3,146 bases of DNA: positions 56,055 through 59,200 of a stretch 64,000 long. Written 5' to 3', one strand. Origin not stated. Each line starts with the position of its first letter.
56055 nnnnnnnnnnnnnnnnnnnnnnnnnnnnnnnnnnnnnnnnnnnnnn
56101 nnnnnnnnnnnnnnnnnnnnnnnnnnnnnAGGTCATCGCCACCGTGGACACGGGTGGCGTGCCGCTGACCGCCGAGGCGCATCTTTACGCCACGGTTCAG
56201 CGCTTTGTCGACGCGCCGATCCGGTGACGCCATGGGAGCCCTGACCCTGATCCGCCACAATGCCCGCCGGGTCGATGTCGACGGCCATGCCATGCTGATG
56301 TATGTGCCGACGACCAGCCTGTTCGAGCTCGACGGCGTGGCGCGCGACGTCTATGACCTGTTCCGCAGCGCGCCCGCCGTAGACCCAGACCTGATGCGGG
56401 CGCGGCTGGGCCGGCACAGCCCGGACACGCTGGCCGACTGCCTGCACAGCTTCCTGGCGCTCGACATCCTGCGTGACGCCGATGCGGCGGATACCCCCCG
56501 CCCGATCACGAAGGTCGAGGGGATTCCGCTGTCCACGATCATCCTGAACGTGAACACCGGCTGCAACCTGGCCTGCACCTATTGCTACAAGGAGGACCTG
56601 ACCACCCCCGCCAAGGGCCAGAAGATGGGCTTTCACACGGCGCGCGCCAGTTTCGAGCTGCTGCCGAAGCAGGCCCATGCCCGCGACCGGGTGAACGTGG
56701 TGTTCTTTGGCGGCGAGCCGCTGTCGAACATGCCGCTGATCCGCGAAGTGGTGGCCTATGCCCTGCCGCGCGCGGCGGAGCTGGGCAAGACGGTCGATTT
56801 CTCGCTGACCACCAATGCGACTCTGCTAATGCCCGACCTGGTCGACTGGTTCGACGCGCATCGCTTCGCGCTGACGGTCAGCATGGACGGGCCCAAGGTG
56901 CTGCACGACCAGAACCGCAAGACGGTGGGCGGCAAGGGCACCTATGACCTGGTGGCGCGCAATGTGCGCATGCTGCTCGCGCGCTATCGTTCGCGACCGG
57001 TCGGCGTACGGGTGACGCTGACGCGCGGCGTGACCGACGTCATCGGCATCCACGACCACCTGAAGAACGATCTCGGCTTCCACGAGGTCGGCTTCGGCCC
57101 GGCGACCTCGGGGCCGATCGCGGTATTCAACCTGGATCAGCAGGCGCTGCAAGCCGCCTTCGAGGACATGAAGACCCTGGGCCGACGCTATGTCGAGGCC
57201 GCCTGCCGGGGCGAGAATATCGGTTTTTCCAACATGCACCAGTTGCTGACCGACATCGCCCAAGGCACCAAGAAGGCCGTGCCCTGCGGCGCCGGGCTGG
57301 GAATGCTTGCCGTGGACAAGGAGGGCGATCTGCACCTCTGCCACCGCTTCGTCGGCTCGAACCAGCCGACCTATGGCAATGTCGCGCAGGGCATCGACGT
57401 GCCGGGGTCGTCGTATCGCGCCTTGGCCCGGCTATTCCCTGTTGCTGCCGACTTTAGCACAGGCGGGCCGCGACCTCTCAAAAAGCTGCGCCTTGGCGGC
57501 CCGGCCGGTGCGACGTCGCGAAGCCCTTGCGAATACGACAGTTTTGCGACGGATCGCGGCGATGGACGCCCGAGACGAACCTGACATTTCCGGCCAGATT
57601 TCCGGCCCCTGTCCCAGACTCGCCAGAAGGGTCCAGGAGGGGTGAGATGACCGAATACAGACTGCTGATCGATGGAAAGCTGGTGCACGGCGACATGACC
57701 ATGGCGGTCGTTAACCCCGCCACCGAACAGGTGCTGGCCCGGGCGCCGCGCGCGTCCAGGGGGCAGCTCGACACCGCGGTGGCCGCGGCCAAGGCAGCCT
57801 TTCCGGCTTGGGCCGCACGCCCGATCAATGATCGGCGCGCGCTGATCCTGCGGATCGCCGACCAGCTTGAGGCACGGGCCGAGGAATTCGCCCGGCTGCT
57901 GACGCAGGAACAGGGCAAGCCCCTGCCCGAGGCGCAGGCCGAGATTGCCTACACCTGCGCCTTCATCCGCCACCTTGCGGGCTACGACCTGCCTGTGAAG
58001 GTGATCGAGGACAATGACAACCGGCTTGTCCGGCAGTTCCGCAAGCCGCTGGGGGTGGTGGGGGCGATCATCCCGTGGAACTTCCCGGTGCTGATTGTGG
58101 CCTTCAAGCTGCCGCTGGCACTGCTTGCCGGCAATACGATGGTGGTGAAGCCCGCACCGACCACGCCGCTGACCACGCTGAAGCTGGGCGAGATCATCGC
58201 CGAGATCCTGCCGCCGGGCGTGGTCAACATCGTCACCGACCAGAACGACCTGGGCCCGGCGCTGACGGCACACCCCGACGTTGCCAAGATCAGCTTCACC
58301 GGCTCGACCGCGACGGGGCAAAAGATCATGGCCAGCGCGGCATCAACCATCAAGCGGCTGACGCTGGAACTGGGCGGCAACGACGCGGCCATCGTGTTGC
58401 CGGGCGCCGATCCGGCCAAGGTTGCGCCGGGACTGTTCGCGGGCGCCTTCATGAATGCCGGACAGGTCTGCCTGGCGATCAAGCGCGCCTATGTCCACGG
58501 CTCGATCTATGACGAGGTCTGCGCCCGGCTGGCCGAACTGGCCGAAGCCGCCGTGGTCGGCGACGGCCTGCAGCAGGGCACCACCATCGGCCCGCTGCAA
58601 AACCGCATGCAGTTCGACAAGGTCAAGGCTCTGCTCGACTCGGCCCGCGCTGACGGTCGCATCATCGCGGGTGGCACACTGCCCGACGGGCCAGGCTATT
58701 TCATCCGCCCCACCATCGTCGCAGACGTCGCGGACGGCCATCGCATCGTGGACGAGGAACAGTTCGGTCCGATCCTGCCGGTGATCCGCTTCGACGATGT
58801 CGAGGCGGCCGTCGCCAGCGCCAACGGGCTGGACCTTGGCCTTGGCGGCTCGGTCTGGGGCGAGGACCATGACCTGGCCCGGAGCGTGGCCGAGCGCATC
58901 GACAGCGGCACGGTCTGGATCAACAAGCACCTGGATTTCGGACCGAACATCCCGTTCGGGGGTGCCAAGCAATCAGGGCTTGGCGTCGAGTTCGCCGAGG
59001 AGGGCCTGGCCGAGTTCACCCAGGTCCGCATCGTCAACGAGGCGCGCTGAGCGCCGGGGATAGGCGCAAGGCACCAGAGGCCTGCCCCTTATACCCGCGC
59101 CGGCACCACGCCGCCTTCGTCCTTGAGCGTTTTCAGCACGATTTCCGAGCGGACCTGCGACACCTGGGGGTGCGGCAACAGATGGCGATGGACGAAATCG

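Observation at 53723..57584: Decayed quinohemoprotein amine dehydrogenase (QHNDH) locus: qhpA frameshifted and shortened, qhpD without its SPASM C-terminus, qhpC and qhpB missing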

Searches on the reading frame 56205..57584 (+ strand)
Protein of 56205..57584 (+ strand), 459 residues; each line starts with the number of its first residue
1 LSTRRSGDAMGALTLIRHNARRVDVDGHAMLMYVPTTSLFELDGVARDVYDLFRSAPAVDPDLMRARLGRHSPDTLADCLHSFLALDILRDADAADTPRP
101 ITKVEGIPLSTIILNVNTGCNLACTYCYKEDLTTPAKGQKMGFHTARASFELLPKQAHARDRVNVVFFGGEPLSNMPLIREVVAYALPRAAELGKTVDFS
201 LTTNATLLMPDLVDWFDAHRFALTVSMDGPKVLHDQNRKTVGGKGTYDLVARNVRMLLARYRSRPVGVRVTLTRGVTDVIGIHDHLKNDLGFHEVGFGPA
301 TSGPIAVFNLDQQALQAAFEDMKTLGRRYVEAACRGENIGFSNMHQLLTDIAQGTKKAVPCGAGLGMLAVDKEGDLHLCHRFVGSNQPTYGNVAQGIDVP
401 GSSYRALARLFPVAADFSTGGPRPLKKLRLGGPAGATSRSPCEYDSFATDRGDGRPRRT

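Call 3: search_protein_families(library=pfam, proteins=[window:56205-57584:+], max_evalue=0.01)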
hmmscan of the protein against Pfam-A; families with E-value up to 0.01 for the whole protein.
window:56205-57584:+ (459 aa): 2 families
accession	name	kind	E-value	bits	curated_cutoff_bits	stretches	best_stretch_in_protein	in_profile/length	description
PF04055.27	Radical_SAM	-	2.1e-14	54.5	29.5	1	115-278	2-156/166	Radical SAM superfamily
PF13353.11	Fer4_12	-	2.9e-08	34.5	22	1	118-208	13-98/137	4Fe-4S single cluster domain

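Call 4: search_protein_families(library=ncbifam, proteins=[window:56205-57584:+], max_evalue=0.01)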
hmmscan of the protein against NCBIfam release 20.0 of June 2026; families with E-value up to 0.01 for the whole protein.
window:56205-57584:+ (459 aa): 58 families (the best 25 are shown)
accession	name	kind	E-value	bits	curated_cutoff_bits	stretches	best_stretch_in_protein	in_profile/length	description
TIGR03906.1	quino_hemo_SAM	equivalog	1.9e-180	600.5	453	1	18-400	1-384/467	quinohemoprotein amine dehydrogenase maturation protein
NF047865.1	rSAM_PapB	equivalog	3.5e-65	220.4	340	1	109-399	2-285/330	PapB family radical SAM/SPASM ranthipeptide maturase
TIGR04064.1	rSAM_nif11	equivalog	3.6e-55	187.5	518.7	1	84-395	54-368/459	nif11-like peptide radical SAM maturase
TIGR03974.1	rSAM_six_Cys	equivalog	6.8e-49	166.9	425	1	26-397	7-383/451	thioether cross-link-forming SCIFF peptide maturase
NF040492.1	not_ScfB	exception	3.5e-45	154.7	855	1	110-397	95-382/450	ScfB-related radical SAM/SPASM orphan maturase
TIGR04068.1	rSAM_ocin_clost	equivalog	1.1e-40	139.9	500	1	109-263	83-238/462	Cys-rich peptide radical SAM maturase CcpM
TIGR04280.1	geopep_mat_rSAM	hypoth_equivalog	1.7e-28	99.8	400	1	111-256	85-229/428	geopeptide radical SAM maturase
NF041298.1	rSAM_mat_DynA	equivalog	1.5e-27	96.5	450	1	119-395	10-284/356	dynobactin maturation radical SAM/SPASM protein DynA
NF035951.1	rSAM_RumMC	equivalog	2.9e-26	92.2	720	1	107-260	109-262/510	RumMC family radical SAM sactipeptide maturase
TIGR03978.1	rSAM_paired_1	equivalog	2.9e-26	92.2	370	1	113-275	86-245/466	His-Xaa-Ser system radical SAM maturase HxsB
TIGR04115.1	rSAM_Cxxx_rpt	equivalog_domain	2.3e-25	89.8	350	1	111-398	3-293/359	radical SAM peptide maturase, CXXX-repeat target family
TIGR03942.1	sulfatase_rSAM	equivalog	3.9e-23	82.1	349.45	1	116-334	7-225/363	anaerobic sulfatase maturase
NF041707.1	rSAM_YhhB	equivalog_domain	1.3e-22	80.2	445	1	109-262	1-157/369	cyclophane-forming radical SAM/SPASM peptide maturase YhhB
TIGR04148.1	GG_samocin_CFB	equivalog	7.4e-22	78.1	300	1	109-261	16-174/411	radical SAM peptide maturase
TIGR04269.1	SAM_SPASM_FxsB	subfamily_domain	1.2e-20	73.9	370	1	110-287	2-184/363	FxsB family cyclophane-forming radical SAM/SPASM peptide maturase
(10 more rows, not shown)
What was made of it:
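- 56232..57404 (+): qhpD remnant, native codons 1-391: radical-SAM core with CX3CX2C and only the first two SPASM cysteines. TIGR03906 positions 1-384 of 467, 600 bits (call 4).
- Checked: The next gene, 56232-57584, matches QhpD profile TIGR03906 positions 1-384 of 467 (600 bits; call 4).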

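Call 7: find_related_loci(query=window:56205-57404:+, collection=genome_contigs, flank=10000)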
Query window:56205-57404:+ (400 aa) in genome_contigs; peptide patterns used: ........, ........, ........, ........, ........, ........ (x = any residue, [..] = any of these).
600 stretches matched a pattern (row limit reached: there are more); 576 encode a relative of the query (tblastn E <= 1e-3); the best 80 are kept; 80 distinct loci.
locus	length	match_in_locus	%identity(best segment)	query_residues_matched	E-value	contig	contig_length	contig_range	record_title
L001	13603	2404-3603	93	2-400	0e+0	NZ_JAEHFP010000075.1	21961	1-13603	Paracoccus binzhouensis strain wg1 scaffold75.1-size21961, whole genome shotgun sequence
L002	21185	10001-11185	93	7-400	0e+0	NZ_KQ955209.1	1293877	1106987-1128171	Paracoccus aminovorans strain HPD-2 Scaffold2, whole genome shotgun sequence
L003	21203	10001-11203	92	1-400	0e+0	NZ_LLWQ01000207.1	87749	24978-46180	Paracoccus sp. MKU1 Contig207, whole genome shotgun sequence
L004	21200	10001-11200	91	2-400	0e+0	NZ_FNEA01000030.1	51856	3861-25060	Paracoccus denitrificans strain DSM 413, whole genome shotgun sequence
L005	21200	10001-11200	91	2-400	0e+0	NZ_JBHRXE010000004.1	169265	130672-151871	Paracoccus simplex strain VKM B-3226 platanus_K_21_77_4, whole genome shotgun sequence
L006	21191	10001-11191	89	5-400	0e+0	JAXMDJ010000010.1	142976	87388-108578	MAG: Paracoccus sp. (in: a-proteobacteria) isolate STL-PRO33 C2.209.fa-10, whole genome shotgun sequence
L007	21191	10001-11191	84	5-400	0e+0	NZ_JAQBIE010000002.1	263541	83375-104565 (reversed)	Paracoccus onchidii strain Z330 Z330_ctg002, whole genome shotgun sequence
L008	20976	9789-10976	82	5-400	0e+0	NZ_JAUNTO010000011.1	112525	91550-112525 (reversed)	MAG: Paracoccus sp. (in: a-proteobacteria) isolate S5R_Sa_21 NODE_77_length_112525_cov_164.120325, whole genome shotgun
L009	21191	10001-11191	82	5-400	0e+0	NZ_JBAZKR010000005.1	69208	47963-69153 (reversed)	MAG: Zavarzinia sp. isolate SO_2017_LW4_149 scaffold_1089_c1_LW137-91_2017, whole genome shotgun sequence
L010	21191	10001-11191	81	5-400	0e+0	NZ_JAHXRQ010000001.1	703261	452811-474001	Mameliella sp. CS4 NODE_1_length_703261_cov_177.730607, whole genome shotgun sequence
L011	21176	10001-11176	83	10-400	0e+0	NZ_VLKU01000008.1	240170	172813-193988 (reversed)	Paracoccus sulfuroxidans strain CGMCC 1.5364 IQ24DRAFT_scaffold00008.8, whole genome shotgun sequence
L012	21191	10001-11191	82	5-400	0e+0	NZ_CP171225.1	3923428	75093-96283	Amaricoccus sp. B4 chromosome, complete genome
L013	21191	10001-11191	81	5-400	0e+0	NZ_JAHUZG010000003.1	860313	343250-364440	Mameliella sediminis strain DP3N28-2 DP3N28-2_ctg0003, whole genome shotgun sequence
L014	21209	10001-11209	80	2-400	0e+0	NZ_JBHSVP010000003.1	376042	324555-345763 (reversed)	Paracoccus cavernae strain CECT 8482 tig00000012_pilon, whole genome shotgun sequence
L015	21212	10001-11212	79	1-400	0e+0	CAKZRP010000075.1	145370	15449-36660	MAG TPA_asm: uncultured Rhodobacteraceae bacterium isolate ERR2094164_bin.71_CONCOCT_v1.1_MAG genome assembly, contig: E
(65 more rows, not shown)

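Call 14: find_encoding_contigs(protein=window:56232-57584:+, flank=10000, max_places=10)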
Protein window:56232-57584:+ (450 aa): 3 contigs read that carry it; 3 places shown.
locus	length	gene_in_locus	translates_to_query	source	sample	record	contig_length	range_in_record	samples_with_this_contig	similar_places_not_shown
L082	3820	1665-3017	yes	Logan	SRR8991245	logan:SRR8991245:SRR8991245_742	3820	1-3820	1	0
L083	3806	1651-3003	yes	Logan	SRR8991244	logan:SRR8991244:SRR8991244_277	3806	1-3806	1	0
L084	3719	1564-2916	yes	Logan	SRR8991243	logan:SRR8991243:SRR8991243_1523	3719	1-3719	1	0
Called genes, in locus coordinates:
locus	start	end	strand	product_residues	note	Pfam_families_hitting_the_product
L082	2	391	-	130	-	?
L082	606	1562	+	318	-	PF13442:Cytochrome_CBB3 (faint), PF09098:Dehyd-heme_bind, PF14930:Qn_am_d_aII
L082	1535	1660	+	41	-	PF09100:Qn_am_d_aIV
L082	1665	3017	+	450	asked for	PF04055:Radical_SAM, PF13353:Fer4_12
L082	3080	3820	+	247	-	?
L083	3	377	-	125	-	?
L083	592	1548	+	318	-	PF13442:Cytochrome_CBB3 (faint), PF09098:Dehyd-heme_bind, PF14930:Qn_am_d_aII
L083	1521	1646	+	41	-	PF09100:Qn_am_d_aIV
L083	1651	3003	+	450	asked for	PF04055:Radical_SAM, PF13353:Fer4_12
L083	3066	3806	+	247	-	?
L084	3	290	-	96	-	?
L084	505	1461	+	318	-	PF13442:Cytochrome_CBB3 (faint), PF09098:Dehyd-heme_bind, PF14930:Qn_am_d_aII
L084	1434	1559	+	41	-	PF09100:Qn_am_d_aIV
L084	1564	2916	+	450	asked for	PF04055:Radical_SAM, PF13353:Fer4_12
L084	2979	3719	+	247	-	?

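Call 44: list_cluster_members(proteins=[window:56232-57584:+, window:55173-56129:+, window:53723-54958:-, window:57647-59050:+])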
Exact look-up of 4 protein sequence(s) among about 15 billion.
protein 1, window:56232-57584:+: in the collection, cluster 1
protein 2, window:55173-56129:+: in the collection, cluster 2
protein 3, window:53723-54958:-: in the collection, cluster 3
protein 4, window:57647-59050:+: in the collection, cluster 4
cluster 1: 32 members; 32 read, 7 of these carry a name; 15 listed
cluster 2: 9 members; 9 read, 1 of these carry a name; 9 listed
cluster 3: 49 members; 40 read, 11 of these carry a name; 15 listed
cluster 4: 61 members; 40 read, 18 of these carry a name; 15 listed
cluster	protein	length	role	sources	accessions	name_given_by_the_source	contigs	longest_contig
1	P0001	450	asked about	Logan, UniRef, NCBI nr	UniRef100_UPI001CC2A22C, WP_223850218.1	quinohemoprotein amine dehydrogenase maturation protein n=1 Tax=Paracoccus yeei ... | quinohemoprotein amine dehydrogenase maturation protein [Paracoccus yeei]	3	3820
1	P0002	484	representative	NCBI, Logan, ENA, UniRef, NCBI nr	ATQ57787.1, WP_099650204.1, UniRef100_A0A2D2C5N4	quinohemoprotein amine dehydrogenase maturation protein [Paracoccus yeei] | Quinohemoprotein amine dehydrogenase maturation protein n=1 Tax=Paracoccus yeei ...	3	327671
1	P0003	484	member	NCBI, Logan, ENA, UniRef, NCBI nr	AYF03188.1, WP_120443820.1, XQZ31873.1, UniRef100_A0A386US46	quinohemoprotein amine dehydrogenase maturation protein (plasmid) [Paracoccus yeei] | Quinohemoprotein amine dehydrogenase maturation protein n=1 Tax=Paracoccus yeei ... | quinohemoprotein amine dehydrogenase maturation protein [Paracoccus yeei]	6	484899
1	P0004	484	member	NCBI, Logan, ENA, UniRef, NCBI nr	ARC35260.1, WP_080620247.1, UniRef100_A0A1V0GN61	quinohemoprotein amine dehydrogenase maturation protein (plasmid) [Paracoccus yeei] | Quinohemoprotein amine dehydrogenase maturation protein n=1 Tax=Paracoccus yeei ... | quinohemoprotein amine dehydrogenase maturation protein [Paracoccus yeei]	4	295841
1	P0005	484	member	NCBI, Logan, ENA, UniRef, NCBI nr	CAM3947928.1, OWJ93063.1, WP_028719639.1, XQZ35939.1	quinohemoprotein amine dehydrogenase maturation protein [Paracoccus yeei] | quinohemoprotein amine dehydrogenase maturation protein n=1 Tax=Paracoccus yeei ...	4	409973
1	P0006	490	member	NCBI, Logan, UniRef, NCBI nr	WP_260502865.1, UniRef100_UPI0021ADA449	quinohemoprotein amine dehydrogenase maturation protein [Paracoccus yeei] | quinohemoprotein amine dehydrogenase maturation protein n=1 Tax=Paracoccus yeei ...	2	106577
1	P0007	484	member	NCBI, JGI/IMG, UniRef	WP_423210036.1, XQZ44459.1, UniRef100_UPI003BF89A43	quinohemoprotein amine dehydrogenase maturation protein [Paracoccus yeei] | uncharacterized protein | quinohemoprotein amine dehydrogenase maturation protein n=1 Tax=Paracoccus yeei ...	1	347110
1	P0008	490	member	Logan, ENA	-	-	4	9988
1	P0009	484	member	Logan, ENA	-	-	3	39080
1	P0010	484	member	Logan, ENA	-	-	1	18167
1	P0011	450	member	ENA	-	-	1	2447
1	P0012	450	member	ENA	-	-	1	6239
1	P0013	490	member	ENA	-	-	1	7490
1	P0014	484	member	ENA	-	-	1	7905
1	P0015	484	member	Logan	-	-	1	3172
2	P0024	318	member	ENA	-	-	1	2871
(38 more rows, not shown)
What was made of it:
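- RefSeq carries the 450-aa QhpD stub as an ordinary protein (WP_223850218.1; call 44).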

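Call 46: find_encoding_contigs(protein=P0012, flank=8000, max_places=5)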
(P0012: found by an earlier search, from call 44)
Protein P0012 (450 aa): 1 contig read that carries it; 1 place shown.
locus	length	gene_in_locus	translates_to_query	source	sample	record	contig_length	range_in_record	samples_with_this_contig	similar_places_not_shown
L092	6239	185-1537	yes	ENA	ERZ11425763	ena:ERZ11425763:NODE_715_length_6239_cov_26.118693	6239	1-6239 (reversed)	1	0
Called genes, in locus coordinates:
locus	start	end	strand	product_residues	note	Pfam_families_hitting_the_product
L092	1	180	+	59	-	?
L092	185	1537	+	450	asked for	PF04055:Radical_SAM, PF13353:Fer4_12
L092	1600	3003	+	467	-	PF00171:Aldedh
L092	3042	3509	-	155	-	PF13404:HTH_AsnC-type, PF13412:HTH_24, PF01037:AsnC_trans_reg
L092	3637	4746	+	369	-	PF14696:Glyoxalase_5, PF13669:Glyoxalase_4 (faint), PF00903:Glyoxalase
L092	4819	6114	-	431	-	-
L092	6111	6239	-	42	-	?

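Call 47: find_encoding_contigs(protein=P0011, flank=8000, max_places=5)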
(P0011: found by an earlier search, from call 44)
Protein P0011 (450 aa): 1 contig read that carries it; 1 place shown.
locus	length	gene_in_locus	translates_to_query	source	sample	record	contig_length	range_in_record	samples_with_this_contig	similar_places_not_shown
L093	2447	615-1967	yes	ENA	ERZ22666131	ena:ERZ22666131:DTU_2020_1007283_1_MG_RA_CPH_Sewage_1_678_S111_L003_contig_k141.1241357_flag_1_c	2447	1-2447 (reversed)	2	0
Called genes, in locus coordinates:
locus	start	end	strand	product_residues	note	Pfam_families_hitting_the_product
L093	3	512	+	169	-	?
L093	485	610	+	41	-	PF09100:Qn_am_d_aIV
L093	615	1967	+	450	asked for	PF04055:Radical_SAM, PF13353:Fer4_12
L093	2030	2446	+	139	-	?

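Call 48: find_encoding_contigs(protein=P0024, flank=8000, max_places=5)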
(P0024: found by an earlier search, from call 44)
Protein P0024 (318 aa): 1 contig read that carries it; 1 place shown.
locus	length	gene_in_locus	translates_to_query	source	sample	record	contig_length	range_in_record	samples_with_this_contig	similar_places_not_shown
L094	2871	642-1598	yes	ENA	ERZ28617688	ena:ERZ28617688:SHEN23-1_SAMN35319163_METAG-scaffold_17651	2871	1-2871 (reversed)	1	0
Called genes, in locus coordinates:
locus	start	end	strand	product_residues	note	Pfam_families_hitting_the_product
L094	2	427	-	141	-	PF12831:FAD_oxidored (weak), PF13450:NAD_binding_8 (weak)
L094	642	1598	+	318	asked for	PF13442:Cytochrome_CBB3 (faint), PF09098:Dehyd-heme_bind, PF14930:Qn_am_d_aII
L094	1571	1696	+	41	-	PF09100:Qn_am_d_aIV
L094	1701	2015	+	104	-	-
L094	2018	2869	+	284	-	?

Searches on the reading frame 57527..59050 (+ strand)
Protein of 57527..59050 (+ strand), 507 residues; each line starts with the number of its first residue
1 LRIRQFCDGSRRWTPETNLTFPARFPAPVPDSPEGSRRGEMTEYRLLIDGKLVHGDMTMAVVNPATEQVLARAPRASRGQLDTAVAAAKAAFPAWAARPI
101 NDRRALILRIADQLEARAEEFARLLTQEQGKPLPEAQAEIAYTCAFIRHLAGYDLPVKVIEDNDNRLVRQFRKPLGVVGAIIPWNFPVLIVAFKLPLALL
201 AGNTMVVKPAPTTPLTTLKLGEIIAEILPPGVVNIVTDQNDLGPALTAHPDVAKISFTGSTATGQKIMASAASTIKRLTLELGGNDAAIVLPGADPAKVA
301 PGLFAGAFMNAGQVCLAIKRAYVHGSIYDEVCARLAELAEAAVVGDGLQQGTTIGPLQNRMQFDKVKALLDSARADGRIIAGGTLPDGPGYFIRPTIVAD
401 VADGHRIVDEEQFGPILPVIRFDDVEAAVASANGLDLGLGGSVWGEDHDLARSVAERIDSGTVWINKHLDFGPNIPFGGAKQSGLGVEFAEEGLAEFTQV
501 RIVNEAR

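Call 3: search_protein_families(library=pfam, proteins=[window:57527-59050:+], max_evalue=0.01)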
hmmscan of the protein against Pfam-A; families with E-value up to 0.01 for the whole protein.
window:57527-59050:+ (507 aa): 1 family
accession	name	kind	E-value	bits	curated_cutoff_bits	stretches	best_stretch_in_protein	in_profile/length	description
PF00171.27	Aldedh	-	1.3e-151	505.8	23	1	57-503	7-461/461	Aldehyde dehydrogenase family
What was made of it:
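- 57647..59050 (+): Aldehyde dehydrogenase gene (homologues within its 90%-identity cluster are named QhpH). It is intact (467 aa) and is the conserved downstream neighbour of qhpR in Paracoccus. PF00171, 506 bits (call 3).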

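Call 4: search_protein_families(library=ncbifam, proteins=[window:57527-59050:+], max_evalue=0.01)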
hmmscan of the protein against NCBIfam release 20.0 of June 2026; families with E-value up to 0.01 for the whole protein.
window:57527-59050:+ (507 aa): 45 families (the best 25 are shown)
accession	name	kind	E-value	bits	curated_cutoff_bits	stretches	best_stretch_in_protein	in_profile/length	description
NF010000.0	PRK13473.1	subfamily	8.9e-129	430.2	615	1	44-503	3-470/475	aminobutyraldehyde dehydrogenase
NF045735.1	PaDhStyDPseudo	equivalog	1.9e-120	402.8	850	1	45-503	4-479/483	phenylacetaldehyde dehydrogenase StyD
NF045736.1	PaDhStyDRhodo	equivalog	9.4e-111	370.7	800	1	45-503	4-475/479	phenylacetaldehyde dehydrogenase StyD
TIGR01804.1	BADH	equivalog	4.2e-109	365.1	668.6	1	48-500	2-466/467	betaine-aldehyde dehydrogenase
TIGR01780.1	SSADH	subfamily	5.6e-107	358.4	646.35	1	61-500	1-447/448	succinate-semialdehyde dehydrogenase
NF009725.0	PRK13252.1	equivalog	1.1e-104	350.6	593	1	41-503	4-477/488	betaine-aldehyde dehydrogenase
TIGR03374.1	ABALDH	equivalog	6e-104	348.5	909.3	1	44-503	2-469/472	aminobutyraldehyde dehydrogenase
NF007497.0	PRK10090.1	equivalog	6.3e-100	335.2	500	1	41-503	4-475/480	aldehyde dehydrogenase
NF006916.0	PRK09407.1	equivalog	9.8e-99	331.3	521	1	51-507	28-494/526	succinic semialdehyde dehydrogenase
TIGR04284.1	aldehy_Rv0768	hypoth_equivalog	1.8e-97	327.3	775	1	45-506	2-479/480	aldehyde dehydrogenase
TIGR03216.1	OH_muco_semi_DH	equivalog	2.3e-96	323.3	693.25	1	46-501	3-475/481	2-hydroxymuconic semialdehyde dehydrogenase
NF002852.0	PRK03137.1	subfamily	2.9e-96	323.3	648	1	43-504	36-511/514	L-glutamate gamma-semialdehyde dehydrogenase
TIGR02299.1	HpaE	equivalog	1.8e-95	320.3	638.35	1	46-502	3-473/488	5-carboxymethyl-2-hydroxymuconate semialdehyde dehydrogenase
NF040648.1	lactal_redase_Meth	equivalog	2.6e-95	320.1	650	1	46-503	1-460/463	lactaldehyde dehydrogenase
NF008415.0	PRK11241.1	equivalog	2.1e-92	310.3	828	1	47-501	14-476/482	NADP-dependent succinate-semialdehyde dehydrogenase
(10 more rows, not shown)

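Call 21: find_encoding_contigs(protein=window:57647-59050:+, flank=8000, max_places=10)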
Protein window:57647-59050:+ (467 aa): 3 contigs read that carry it; 2 places shown.
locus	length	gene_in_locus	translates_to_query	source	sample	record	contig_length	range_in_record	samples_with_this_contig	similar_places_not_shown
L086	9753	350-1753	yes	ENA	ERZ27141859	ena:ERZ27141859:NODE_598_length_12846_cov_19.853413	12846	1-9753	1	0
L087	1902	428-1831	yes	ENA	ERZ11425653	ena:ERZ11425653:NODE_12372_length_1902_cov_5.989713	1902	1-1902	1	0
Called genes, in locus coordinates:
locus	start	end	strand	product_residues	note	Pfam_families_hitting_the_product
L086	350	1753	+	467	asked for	PF00171:Aldedh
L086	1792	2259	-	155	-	PF13404:HTH_AsnC-type, PF13412:HTH_24, PF01037:AsnC_trans_reg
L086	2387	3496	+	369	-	PF14696:Glyoxalase_5, PF13669:Glyoxalase_4 (faint), PF00903:Glyoxalase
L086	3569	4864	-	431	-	-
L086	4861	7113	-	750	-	PF05045:RgpF, PF14307:Glyco_tran_WbsX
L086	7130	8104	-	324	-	PF00685:Sulfotransfer_1 (faint)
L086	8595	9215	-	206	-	PF03741:TerC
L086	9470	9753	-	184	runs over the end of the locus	PF13350:Y_phosphatase3, PF22741:PTP-NADK (faint), PF22785:Tc-R-P (weak)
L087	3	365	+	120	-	?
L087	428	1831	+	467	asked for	PF00171:Aldedh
